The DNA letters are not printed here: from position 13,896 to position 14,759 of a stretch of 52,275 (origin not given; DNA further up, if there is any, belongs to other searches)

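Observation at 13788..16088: DltC/DltA-like carrier module wired to a hexapeptide acyltransferase, with no DltB/DltD, inside a Wzx/Wzy glycan operon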

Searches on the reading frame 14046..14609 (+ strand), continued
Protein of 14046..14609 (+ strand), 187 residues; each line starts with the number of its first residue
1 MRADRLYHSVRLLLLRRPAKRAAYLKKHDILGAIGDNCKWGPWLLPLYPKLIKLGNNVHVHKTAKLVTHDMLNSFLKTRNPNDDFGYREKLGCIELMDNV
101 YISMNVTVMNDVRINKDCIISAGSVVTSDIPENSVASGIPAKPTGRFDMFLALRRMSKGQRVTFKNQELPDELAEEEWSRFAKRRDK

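Call 20: search_protein_families(library=ncbifam, proteins=[L011:2655-3701:+, L011:3729-4874:+, L011:4926-5867:+, L011:5873-7216:+, L011:7221-8351:+, L011:8355-8861:+, L011:8854-9699:+, L006:12067-13332:+, L016:16279-17124:+, L016:17168-19003:+], max_evalue=0.00001)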
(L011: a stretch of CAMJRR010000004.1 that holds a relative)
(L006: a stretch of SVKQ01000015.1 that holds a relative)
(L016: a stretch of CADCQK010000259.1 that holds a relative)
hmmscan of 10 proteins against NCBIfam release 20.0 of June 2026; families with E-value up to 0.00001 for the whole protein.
L011:2655-3701:+ (348 aa): 0 families

L011:3729-4874:+ (381 aa): 0 families

L011:4926-5867:+ (313 aa): 7 families
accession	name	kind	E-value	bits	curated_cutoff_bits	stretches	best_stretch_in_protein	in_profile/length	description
NF049922.1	MethglyxlRedYdjG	equivalog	4.2e-20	72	550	1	22-283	41-306/326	NADH-dependent methylglyoxal reductase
NF007388.0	PRK09912.1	subfamily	3.7e-19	68.8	448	1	9-290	35-323/346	L-glyceraldehyde 3-phosphate reductase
TIGR01293.1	Kv_beta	subfamily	4.3e-18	65.4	365.4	1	5-292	18-312/319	voltage-dependent potassium channel subunit beta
NF007912.0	PRK10625.1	equivalog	3.8e-13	49.5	415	1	3-296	16-335/346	NADP(H)-dependent aldo-keto reductase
NF008377.0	PRK11172.1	equivalog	5.9e-10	38.8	327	1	20-135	19-132/267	2,5-didehydrogluconate reductase DkgB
NF007695.0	PRK10376.1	subfamily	5.9e-10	38.7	280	1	6-191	29-217/290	oxidoreductase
NF008598.0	PRK11565.1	equivalog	3.8e-08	32.7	425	1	17-136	28-142/275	2,5-didehydrogluconate reductase DkgA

L011:5873-7216:+ (447 aa): 2 families
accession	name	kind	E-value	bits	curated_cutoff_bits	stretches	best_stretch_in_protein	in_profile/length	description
NF006943.0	PRK09425.1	equivalog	1.5e-08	33.9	575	1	275-381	295-404/480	bifunctional 2-methylcitrate dehydratase/aconitate hydratase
TIGR02330.1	prpD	equivalog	3e-07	29.6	458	1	273-402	281-410/468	2-methylcitrate dehydratase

L011:7221-8351:+ (376 aa): 26 families (the best 25 are shown)
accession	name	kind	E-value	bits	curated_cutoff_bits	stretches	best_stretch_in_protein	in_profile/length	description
TIGR03297.1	Ppyr-DeCO2ase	equivalog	1.3e-114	383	312.5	1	15-374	1-360/360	phosphonopyruvate decarboxylase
TIGR03845.1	sulfopyru_alph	equivalog_domain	1.5e-27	96.5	147.95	1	5-163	2-155/160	sulfopyruvate decarboxylase subunit alpha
TIGR03846.1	sulfopy_beta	equivalog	9.2e-25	87.6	221.5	1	185-372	1-179/182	sulfopyruvate decarboxylase subunit beta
NF004813.0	PRK06163.1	equivalog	4.1e-18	65.8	240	1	177-322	7-148/202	hypothetical protein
NF005485.1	PRK07092.1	equivalog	8.8e-11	41.3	493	1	166-349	331-519/523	benzoylformate decarboxylase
NF005651.0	PRK07418.1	subfamily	6.9e-10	37.7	942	0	231-350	434-561/617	acetolactate synthase large subunit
TIGR00118.1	acolac_lg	equivalog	1e-09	37.4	538.35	0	230-349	408-535/557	biosynthetic-type acetolactate synthase large subunit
NF006016.1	PRK08155.1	equivalog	1.6e-09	36.8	870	0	228-294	405-467/554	acetolactate synthase large subunit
NF006319.0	PRK08527.1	equivalog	3.6e-09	35.6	905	0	231-348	414-538/565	acetolactate synthase large subunit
NF006377.0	PRK08611.1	equivalog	4.3e-09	35.5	742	1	176-358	353-539/576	pyruvate oxidase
NF004710.0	PRK06048.1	equivalog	9.6e-09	34.2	976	0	231-295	413-476/561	acetolactate synthase large subunit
NF005584.0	PRK07282.1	equivalog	3.7e-08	32.4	970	0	7-114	16-120/566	acetolactate synthase large subunit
NF006052.0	PRK08199.1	subfamily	3.9e-08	32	539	1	230-290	413-472/559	thiamine pyrophosphate protein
NF005364.0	PRK06882.1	equivalog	4.3e-08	32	1083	0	229-348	415-545/574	acetolactate synthase 3 large subunit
NF005860.0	PRK07789.1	equivalog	5.6e-08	31.6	881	0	6-110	39-140/615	acetolactate synthase large subunit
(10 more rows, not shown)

L011:8355-8861:+ (168 aa): 7 families
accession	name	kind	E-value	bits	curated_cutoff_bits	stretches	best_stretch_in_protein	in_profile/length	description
NF005310.0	PRK06842.1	equivalog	2.7e-26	92.4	238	1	2-167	3-173/185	Fe-S-containing hydro-lyase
TIGR00723.1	ttdB_fumA_fumB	subfamily_domain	8.5e-20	71.4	145.15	1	12-167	2-167/169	FumA C-terminus/TtdB family hydratase beta subunit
NF006082.0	PRK08228.1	equivalog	2e-19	69.9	264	1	4-158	6-168/205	L(+)-tartrate dehydratase subunit beta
NF004708.0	PRK06043.1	equivalog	7.6e-19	68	269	1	3-167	4-176/192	fumarate hydratase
NF006253.0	PRK08395.1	equivalog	1.1e-15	57.8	244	1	2-168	3-164/166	fumarate hydratase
NF011920.0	PRK15391.1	subfamily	4.2e-08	31.9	1094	1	12-159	373-526/548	class I fumarate hydratase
NF011919.0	PRK15390.1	equivalog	2.1e-06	26.2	1105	1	11-159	372-526/548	class I fumarate hydratase FumA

L011:8854-9699:+ (281 aa): 3 families
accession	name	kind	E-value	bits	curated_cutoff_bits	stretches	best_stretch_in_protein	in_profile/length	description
TIGR00722.1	ttdA_fumA_fumB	subfamily_domain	2.3e-31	109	100.65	1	4-278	1-270/273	hydrolyase, tartrate alpha subunit/fumarate domain protein, Fe-S type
NF004885.0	PRK06246.1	equivalog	7.1e-30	104.2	276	1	3-279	8-277/279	fumarate hydratase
NF006084.0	PRK08230.1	equivalog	6.1e-16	58.3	365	1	4-278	14-284/303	L(+)-tartrate dehydratase subunit alpha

L006:12067-13332:+ (421 aa): 1 family
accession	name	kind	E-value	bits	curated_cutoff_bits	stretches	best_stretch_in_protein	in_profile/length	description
NF050818.1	PolSacchBiosHfsF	equivalog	1.6e-06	27.4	700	1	202-390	203-401/468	polysaccharide biosynthesis protein HfsF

L016:16279-17124:+ (281 aa): 0 families

L016:17168-19003:+ (611 aa): 0 families

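Call 28: predict_structure(alignment_id=A1)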
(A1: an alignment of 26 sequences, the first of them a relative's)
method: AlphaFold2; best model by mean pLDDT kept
length: 187 residues; sequences in the alignment: 26
mean_pLDDT: 49.5   pTM: 0.56
mean pLDDT of the five models: 49.5, 44.9, 41.6, 37.9, 37.2
residues with pLDDT >= 90: 0; 70-90: 33; 50-70: 50; < 50: 104
segments of 3 or more residues with pLDDT < 50: 63-92, 98-167, 185-187
pLDDT, mean of each block of 10 residues (from residue 1): 69 83 85 73 64 62 42 32 34 48 28 24 24 26 37 39 51 67 53
secondary structure, 60 per line:
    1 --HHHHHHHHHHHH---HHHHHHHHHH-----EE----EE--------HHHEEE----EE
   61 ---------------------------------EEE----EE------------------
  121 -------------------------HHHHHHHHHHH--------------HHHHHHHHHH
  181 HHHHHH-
elements in order: H3-14 H18-27 E52-54 E94-96 H146-156 H171-186
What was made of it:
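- Tried and rejected: It used 26 near-identical homologues and gave pLDDT 49.5 (call 28).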

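Call 30: find_encoding_contigs(protein=P0063, flank=10000, max_places=2)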
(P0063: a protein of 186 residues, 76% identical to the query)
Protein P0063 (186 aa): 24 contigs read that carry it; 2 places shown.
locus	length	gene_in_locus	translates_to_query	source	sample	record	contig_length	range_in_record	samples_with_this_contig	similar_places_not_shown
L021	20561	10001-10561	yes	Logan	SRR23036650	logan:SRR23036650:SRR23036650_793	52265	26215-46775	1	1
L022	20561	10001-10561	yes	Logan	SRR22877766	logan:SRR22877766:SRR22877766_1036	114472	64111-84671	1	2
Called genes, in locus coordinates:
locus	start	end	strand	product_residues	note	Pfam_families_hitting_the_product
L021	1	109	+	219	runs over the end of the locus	PF10609:ParA (weak), PF01656:CbiA, PF13614:AAA_31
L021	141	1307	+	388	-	PF01210:NAD_Gly3P_dh_N (weak), PF03721:UDPG_MGDP_dh_N, PF00984:UDPG_MGDP_dh, PF03720:UDPG_MGDP_dh_C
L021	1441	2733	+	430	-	PF00342:PGI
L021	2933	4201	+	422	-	PF01041:DegT_DnrJ_EryC1, PF00155:Aminotran_1_2 (weak), PF01212:Beta_elim_lyase (weak)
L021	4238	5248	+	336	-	-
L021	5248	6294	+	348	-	PF04339:FemAB_like (weak), PF02388:FemAB, PF13480:Acetyltransf_6, PF02388:FemAB (weak)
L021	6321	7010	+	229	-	PF02397:Bac_transf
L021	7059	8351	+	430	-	PF01071:GARS_A, PF02655:ATP-grasp_3 (weak), PF02786:CPSase_L_D2, PF07478:Dala_Dala_lig_C, PF13535:ATP-grasp_4 (faint)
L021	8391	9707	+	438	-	-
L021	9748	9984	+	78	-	PF00550:PP-binding (weak)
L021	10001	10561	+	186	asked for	PF00132:Hexapep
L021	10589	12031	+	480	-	PF00501:AMP-binding, PF13193:AMP-binding_C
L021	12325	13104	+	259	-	PF03466:LysR_substrate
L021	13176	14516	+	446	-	PF03972:MmgE_PrpD_N, PF19305:MmgE_PrpD_C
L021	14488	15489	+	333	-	PF00248:Aldo_ket_red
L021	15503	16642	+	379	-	PF02776:TPP_enzyme_N, PF02775:TPP_enzyme_C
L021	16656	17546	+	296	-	-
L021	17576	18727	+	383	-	PF15617:C-C_Bond_Lyase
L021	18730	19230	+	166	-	PF05683:Fumerase_C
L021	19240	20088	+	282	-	PF05681:Fumerase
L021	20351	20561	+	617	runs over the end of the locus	PF07602:DUF1565 (faint), PF05048:NosD (weak), PF13229:Beta_helix, PF05048:NosD, PF13229:Beta_helix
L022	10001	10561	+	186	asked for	PF00132:Hexapep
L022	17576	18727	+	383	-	PF15617:C-C_Bond_Lyase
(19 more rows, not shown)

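Call 31: find_encoding_contigs(protein=P0071, flank=10000, max_places=2)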
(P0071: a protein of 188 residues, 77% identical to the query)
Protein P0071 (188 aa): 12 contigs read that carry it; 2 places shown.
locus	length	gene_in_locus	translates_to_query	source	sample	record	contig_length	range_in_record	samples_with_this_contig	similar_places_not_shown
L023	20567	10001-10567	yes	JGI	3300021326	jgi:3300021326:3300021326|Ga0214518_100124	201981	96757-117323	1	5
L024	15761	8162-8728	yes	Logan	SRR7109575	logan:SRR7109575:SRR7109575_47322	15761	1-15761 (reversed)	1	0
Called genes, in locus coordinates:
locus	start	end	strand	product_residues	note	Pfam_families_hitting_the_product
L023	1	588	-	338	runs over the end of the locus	PF00106:adh_short (weak), PF01073:3Beta_HSD, PF01370:Epimerase, PF02719:Polysacc_synt_2, PF04321:RmlD_sub_bind, PF13460:NAD_binding_10 (weak), PF16363:GDP_Man_Dehyd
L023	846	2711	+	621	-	PF13727:CoA_binding_3, PF01073:3Beta_HSD, PF01370:Epimerase, PF02719:Polysacc_synt_2, PF04321:RmlD_sub_bind, PF16363:GDP_Man_Dehyd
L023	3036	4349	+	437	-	PF01041:DegT_DnrJ_EryC1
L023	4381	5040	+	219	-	PF02397:Bac_transf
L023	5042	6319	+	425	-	PF18130:ATPgrasp_N (weak), PF01071:GARS_A, PF02655:ATP-grasp_3 (weak), PF02786:CPSase_L_D2, PF07478:Dala_Dala_lig_C, PF13535:ATP-grasp_4 (weak)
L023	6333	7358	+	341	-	-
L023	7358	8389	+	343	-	PF02388:FemAB (faint), PF13480:Acetyltransf_6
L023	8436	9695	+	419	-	-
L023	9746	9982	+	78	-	PF00550:PP-binding (weak)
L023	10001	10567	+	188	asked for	PF00132:Hexapep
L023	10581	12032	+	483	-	PF00501:AMP-binding, PF13193:AMP-binding_C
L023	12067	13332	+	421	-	-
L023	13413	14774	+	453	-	PF06808:DctM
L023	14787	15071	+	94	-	-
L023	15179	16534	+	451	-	PF03972:MmgE_PrpD_N, PF19305:MmgE_PrpD_C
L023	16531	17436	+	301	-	PF00126:HTH_1, PF03466:LysR_substrate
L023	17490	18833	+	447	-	PF03972:MmgE_PrpD_N, PF19305:MmgE_PrpD_C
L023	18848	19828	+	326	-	PF00248:Aldo_ket_red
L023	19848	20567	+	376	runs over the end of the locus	PF02776:TPP_enzyme_N, PF02775:TPP_enzyme_C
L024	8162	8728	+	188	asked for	PF00132:Hexapep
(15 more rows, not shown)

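Call 38: search_solved_structures(query=L021:17576-18727:+, max_evalue=1)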
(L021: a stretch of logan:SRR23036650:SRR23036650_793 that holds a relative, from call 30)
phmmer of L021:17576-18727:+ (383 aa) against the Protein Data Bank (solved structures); distinct sequences matched with E-value up to 1: 0.

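Call 39: search_solved_structures(query=L021:16656-17546:+, max_evalue=10)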
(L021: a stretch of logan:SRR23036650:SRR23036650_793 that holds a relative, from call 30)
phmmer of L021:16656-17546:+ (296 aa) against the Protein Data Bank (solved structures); distinct sequences matched with E-value up to 10: 8.
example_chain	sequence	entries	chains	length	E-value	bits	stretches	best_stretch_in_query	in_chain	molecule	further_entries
5in7_A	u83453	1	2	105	0.63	12.7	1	92-149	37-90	Neuronal migration protein doublecortin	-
5io9_A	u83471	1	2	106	0.65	12.7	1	92-149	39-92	Neuronal migration protein doublecortin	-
5ioi_A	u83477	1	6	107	0.66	12.6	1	92-149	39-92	Neuronal migration protein doublecortin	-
2bqq_A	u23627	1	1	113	0.74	12.5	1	92-149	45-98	NEURONAL MIGRATION PROTEIN DOUBLECORTIN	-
2fav_A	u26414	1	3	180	1.5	11.5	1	57-91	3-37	Replicase polyprotein 1ab (pp1ab) (ORF1AB)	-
5ikc_M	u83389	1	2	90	1.5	11.4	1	92-144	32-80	Neuronal migration protein doublecortin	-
2xrp_I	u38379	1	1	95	1.7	11.3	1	91-144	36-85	NEURONAL MIGRATION PROTEIN DOUBLECORTIN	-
6rev_N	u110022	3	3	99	1.8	11.2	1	92-144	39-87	Neuronal migration protein doublecortin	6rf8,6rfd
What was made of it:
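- Tried and rejected: PDB searches of the PF15617 lyase and the 296-aa protein found nothing (calls 38, 39).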

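Call 40: search_solved_structures(query=L021:13176-14516:+, max_evalue=0.00001)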
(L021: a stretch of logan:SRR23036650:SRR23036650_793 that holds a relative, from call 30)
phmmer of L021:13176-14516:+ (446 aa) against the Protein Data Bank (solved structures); distinct sequences matched with E-value up to 0.00001: 11.
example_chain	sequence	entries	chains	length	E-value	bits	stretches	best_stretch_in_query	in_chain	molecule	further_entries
2hp3_A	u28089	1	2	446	1.4e-29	106.5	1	14-415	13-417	IDS-epimerase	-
2hp0_A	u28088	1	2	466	1.5e-29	106.4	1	13-415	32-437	IDS-epimerase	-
7bra_A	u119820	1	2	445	4.6e-29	104.8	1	15-412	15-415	Bacillus subtilis IRG1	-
7e9d_A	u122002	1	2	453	1.1e-28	103.6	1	15-412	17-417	IRG1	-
7br9_A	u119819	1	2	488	1e-18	70.7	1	2-415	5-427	Cis-aconitate decarboxylase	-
6r6t_A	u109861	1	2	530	1.4e-18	70.3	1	2-415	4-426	Cis-aconitate decarboxylase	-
12vw_A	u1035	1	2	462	9.8e-15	57.6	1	2-413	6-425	Cis-aconitate decarboxylase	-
12vt_A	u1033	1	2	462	1.1e-14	57.5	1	2-413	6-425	Cis-aconitate decarboxylase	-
12ux_A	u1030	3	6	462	1.5e-14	57.1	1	2-413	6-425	Cis-aconitate decarboxylase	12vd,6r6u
12vq_A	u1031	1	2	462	3.6e-14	55.8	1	2-413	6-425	Cis-aconitate decarboxylase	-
5mux_A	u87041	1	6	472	6.1e-07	32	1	201-372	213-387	2-methylcitrate dehydratase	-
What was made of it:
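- Tried and rejected: The MmgE/PrpD protein is nearest to IDS epimerase and IRG1/cis-aconitate decarboxylase rather than 2-methylcitrate dehydratase (call 40).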

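Call 41: search_protein_families(library=pfam, proteins=[L021:16656-17546:+, L017:8214-9731:+, L017:12779-13528:+], max_evalue=5)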
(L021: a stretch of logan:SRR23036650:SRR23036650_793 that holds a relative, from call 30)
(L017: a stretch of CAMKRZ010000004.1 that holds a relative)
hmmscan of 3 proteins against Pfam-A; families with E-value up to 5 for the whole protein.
L021:16656-17546:+ (296 aa): 4 families
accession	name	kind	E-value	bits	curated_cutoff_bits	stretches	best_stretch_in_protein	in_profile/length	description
PF00465.25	Fe-ADH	-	0.027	14.5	31.3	1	45-104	38-95/168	Iron-containing alcohol dehydrogenase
PF01136.24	Peptidase_U32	-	0.051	13.3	22.4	1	166-219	35-88/233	Peptidase family U32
PF05853.18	BKACE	-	0.089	12.5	24.8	1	144-214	144-213/274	beta-keto acid cleavage enzyme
PF00205.28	TPP_enzyme_M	-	0.17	12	30.4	1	40-103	21-92/137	Thiamine pyrophosphate enzyme, central domain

L017:8214-9731:+ (505 aa): 2 families
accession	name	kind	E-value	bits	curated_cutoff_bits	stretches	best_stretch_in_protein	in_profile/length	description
PF00501.34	AMP-binding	-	2.6e-55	188.2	29.9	1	9-362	2-384/384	AMP-binding enzyme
PF13193.12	AMP-binding_C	-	0.00034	21.9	24.5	1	421-489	1-76/76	AMP-binding enzyme C-terminal domain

L017:12779-13528:+ (249 aa): 3 families
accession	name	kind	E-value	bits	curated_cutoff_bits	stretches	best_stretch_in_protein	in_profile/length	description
PF00132.30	Hexapep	-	3.7e-05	23.7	27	1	179-210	2-34/36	Bacterial transferase hexapeptide (six repeats)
PF14602.12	Hexapep_2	-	0.055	13.6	27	1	198-226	4-30/34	Hexapeptide repeat of succinyl-transferase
PF25084.1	LbH_EIF2B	-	0.23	11.9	54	1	180-228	23-93/105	EIF2B subunit epsilon LbH domain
